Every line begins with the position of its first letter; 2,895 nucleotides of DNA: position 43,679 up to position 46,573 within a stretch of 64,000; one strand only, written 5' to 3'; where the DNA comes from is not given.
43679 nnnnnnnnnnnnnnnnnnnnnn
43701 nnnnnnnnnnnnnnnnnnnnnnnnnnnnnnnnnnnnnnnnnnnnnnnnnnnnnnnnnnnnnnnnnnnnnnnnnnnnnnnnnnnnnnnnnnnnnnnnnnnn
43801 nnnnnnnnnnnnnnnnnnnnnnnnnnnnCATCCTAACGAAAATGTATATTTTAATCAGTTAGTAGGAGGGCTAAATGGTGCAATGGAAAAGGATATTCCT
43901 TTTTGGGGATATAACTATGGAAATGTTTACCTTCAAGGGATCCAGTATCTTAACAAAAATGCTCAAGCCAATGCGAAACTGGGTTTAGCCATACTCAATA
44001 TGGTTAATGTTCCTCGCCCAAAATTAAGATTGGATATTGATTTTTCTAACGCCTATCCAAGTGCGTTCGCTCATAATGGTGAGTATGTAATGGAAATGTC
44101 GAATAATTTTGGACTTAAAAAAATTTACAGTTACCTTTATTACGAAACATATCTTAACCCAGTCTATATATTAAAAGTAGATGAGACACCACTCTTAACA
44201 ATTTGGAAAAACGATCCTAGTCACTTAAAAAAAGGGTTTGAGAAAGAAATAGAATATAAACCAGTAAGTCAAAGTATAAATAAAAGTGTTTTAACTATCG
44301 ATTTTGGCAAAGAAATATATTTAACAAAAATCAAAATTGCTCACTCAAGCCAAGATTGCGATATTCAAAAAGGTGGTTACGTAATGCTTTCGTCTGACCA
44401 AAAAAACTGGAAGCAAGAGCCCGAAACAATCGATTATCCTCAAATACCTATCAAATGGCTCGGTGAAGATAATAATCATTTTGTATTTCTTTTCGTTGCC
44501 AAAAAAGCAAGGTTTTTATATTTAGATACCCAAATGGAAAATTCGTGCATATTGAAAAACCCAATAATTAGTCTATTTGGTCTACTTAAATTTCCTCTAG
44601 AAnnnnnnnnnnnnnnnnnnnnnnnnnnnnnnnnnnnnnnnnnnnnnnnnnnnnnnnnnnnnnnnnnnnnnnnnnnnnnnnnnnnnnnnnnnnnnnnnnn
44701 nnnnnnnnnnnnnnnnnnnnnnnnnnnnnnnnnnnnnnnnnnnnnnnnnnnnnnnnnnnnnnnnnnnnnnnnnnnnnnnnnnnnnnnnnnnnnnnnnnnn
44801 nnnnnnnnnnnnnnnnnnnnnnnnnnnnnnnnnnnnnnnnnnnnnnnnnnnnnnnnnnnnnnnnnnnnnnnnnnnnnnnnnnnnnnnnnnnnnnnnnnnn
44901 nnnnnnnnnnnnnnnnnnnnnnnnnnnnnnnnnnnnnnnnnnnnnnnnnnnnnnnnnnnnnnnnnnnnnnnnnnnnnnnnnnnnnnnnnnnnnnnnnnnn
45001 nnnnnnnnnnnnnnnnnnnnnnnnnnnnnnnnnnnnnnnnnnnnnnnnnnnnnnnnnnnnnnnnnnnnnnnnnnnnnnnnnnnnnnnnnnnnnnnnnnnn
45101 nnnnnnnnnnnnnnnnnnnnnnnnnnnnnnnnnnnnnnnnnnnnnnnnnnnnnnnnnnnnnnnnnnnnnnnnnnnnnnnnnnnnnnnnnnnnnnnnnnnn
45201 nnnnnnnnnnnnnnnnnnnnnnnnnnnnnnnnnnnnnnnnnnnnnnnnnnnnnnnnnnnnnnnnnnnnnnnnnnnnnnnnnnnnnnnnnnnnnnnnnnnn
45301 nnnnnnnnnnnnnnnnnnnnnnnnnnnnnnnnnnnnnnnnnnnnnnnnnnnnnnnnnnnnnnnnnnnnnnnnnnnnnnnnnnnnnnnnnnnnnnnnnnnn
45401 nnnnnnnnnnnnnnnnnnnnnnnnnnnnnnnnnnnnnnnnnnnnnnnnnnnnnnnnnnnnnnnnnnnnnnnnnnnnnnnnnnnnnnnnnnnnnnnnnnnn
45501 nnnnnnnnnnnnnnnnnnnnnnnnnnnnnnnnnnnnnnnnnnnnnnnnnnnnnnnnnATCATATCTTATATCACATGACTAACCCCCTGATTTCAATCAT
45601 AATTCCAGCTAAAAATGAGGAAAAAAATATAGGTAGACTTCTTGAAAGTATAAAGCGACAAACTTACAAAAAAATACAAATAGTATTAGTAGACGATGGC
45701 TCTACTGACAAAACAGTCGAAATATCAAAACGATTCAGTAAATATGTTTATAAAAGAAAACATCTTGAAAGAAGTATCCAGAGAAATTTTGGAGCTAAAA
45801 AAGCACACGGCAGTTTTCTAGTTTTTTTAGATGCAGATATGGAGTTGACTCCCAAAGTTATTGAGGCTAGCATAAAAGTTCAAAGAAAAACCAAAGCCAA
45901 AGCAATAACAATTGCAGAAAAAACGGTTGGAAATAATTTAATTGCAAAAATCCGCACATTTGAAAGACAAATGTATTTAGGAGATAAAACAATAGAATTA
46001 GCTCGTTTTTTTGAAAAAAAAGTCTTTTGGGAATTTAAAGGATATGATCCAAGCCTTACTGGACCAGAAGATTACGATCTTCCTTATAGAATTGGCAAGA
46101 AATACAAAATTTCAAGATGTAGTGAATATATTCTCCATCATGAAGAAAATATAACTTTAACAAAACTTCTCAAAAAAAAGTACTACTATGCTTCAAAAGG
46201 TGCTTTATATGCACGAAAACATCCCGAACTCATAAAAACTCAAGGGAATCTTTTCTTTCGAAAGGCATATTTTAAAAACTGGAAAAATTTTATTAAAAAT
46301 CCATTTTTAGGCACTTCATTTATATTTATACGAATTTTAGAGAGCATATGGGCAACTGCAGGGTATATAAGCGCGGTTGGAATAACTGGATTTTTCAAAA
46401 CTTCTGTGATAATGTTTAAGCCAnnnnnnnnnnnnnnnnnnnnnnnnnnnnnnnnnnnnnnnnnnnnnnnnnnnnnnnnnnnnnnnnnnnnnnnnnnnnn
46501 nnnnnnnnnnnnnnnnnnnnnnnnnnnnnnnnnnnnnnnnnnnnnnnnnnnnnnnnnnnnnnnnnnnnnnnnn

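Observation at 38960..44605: Paralogous GT-C pair with C-terminal beta-sandwich-like tails flanks a divergently transcribed methyltransferase and a secreted protein.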

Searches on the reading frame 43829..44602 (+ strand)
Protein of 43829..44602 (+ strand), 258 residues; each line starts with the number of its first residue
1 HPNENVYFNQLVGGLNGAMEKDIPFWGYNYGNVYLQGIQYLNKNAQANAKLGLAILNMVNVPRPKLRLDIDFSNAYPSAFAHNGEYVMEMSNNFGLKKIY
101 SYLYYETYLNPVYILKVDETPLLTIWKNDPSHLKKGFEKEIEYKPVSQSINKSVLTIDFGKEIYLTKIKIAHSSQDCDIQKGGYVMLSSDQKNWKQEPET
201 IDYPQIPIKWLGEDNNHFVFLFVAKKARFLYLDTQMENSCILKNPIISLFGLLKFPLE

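Call 12: search_protein_families(library=pfam, proteins=[window:43829-44602:+], max_evalue=10)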
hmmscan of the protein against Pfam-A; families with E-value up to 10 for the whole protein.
seq(258 aa): 1 family
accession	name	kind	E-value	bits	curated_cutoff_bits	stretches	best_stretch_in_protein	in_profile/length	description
PF00754.31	F5_F8_type_C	-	0.023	15.3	28.2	1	151-231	33-109/127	F5/8 type C domain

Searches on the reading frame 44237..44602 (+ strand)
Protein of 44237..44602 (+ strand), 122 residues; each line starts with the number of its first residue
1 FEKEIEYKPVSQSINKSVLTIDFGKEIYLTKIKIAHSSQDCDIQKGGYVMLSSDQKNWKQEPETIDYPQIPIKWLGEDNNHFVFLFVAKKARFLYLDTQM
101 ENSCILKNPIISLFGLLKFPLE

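Call 63: search_solved_structures(query=A3, max_evalue=1, show_alignments=2)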
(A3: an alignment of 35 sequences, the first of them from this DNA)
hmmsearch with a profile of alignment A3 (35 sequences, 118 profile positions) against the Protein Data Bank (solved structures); distinct sequences matched with E-value up to 1: 3.
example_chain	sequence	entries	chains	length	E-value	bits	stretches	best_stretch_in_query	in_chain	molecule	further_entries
4txw_A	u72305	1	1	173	0.13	15.4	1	15-61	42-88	Hyaluronoglucosaminidase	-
3hnm_A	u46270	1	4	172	0.18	14.9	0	44-70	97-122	Putative chitobiase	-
4a42_A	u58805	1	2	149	0.34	14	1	15-77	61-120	ALPHA-N-ACETYLGLUCOSAMINIDASE FAMILY PROTEIN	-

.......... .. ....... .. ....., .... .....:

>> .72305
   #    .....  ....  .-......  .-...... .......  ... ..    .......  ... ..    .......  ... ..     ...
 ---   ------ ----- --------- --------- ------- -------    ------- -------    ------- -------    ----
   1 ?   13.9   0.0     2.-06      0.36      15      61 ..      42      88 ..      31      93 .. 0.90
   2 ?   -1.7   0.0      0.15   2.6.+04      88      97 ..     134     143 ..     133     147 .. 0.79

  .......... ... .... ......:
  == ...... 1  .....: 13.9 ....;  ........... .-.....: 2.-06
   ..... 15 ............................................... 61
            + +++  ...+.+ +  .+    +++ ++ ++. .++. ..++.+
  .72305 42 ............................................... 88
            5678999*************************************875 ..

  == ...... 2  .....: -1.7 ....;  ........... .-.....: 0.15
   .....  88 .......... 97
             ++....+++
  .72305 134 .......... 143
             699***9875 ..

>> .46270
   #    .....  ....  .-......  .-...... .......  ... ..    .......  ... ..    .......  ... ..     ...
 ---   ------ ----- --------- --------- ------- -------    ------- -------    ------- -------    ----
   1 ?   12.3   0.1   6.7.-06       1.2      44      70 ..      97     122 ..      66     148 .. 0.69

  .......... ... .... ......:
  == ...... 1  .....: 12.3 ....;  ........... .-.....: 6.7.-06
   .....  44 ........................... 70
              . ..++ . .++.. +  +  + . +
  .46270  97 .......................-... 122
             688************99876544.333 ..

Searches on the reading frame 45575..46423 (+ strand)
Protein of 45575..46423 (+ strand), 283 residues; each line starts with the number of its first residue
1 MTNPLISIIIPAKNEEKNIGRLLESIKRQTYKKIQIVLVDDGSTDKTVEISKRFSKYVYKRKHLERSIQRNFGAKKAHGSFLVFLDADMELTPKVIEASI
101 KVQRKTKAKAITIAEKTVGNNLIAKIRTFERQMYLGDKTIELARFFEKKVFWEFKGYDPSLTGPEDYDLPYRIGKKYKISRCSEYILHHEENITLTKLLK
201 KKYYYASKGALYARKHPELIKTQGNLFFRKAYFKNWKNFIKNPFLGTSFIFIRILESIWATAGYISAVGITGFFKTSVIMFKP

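Call 5: search_protein_families(library=pfam, proteins=[window:45575-46423:+], max_evalue=0.01)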
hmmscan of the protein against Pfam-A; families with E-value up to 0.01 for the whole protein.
window:45575-46423:+ (283 aa): 4 families
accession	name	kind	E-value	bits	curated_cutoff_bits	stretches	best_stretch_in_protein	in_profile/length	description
PF00535.33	Glycos_transf_2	-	1.1e-28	100.7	23.3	1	7-108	1-108/168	Glycosyl transferase family 2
PF10111.15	Glyco_tranf_2_2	-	2.1e-14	54.1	27.3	1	7-107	1-110/276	Glycosyltransferase like family 2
PF13641.12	Glyco_tranf_2_3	-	2.2e-07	31.6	27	1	6-118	3-125/230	Glycosyltransferase like family 2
PF03214.19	RGP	-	0.0085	15.7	23.8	0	7-71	7-68/342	Reversibly glycosylated polypeptide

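Call 38: search_protein_families(library=ncbifam, proteins=[window:45575-46423:+], max_evalue=0.001)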
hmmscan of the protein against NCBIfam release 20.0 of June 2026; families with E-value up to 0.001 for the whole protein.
window:45575-46423:+ (283 aa): 26 families (the best 25 are shown)
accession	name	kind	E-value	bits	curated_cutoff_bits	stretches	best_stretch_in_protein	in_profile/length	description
TIGR04283.1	glyco_like_mftF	equivalog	5.7e-29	101.3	182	1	6-187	1-183/221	TIGR04283 family arsenosugar biosynthesis glycosyltransferase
NF041875.1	EPS_EpsD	equivalog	1.5e-18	67.3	370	1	6-108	1-109/325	exopolysaccharide biosynthesis glycosyltransferase EpsD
NF007482.0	PRK10073.1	equivalog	2e-18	66.5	423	1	3-105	5-112/334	glycosyltransferase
TIGR03965.1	mycofact_glyco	equivalog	3.5e-18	65.7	280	1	6-220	76-311/467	mycofactocin biosynthesis glycosyltransferase MftF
NF047683.1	TeichurnBiosyTuaG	equivalog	2.6e-15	56.7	400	1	2-112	4-119/252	teichuronic acid biosynthesis protein TuaG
TIGR03937.1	PgaC_IcaA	equivalog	5.4e-12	45.4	422.3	1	3-112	44-160/407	poly-beta-1,6-N-acetyl-D-glucosamine synthase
TIGR03469.1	HpnB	hypoth_equivalog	1.6e-10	40.6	379.25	1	3-65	43-106/386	hopene-associated glycosyltransferase HpnB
NF050050.1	ProtGlycPglI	equivalog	6.8e-10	38.8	500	1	4-105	2-110/306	GalNAc(5)-diNAcBac-PP-undecaprenol beta-1,3-glucosyltransferase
NF010496.0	PRK13915.1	equivalog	9.2e-10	38.1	262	1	6-91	33-130/307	glucosyl-3-phosphoglycerate synthase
NF038299.1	EPS_HpsN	equivalog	2.1e-09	36.8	425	1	4-106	1-109/317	hormogonium polysaccharide biosynthesis glycosyltransferase HpsN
NF007453.0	PRK10018.1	equivalog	1.1e-08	35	382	1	2-181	4-201/280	colanic acid biosynthesis glycosyltransferase WcaA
NF053739.1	GlytfEpsEBac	equivalog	2.3e-08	33.4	450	1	4-64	1-61/265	glycosyltransferase EpsE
TIGR04017.1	WcaA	equivalog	2.6e-08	33.8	495.75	1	2-123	3-130/279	colanic acid biosynthesis glycosyltransferase WcaA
NF041394.1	GtaseAglG_Halo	equivalog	2.8e-08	33.4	440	1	20-120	19-122/304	glucosyl-dolichyl phosphate glucuronosyltransferase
NF047588.1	GlcsyltransPgfSStrep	equivalog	3.4e-08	33.1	500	1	6-103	3-110/308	glycosyltransferase PgfS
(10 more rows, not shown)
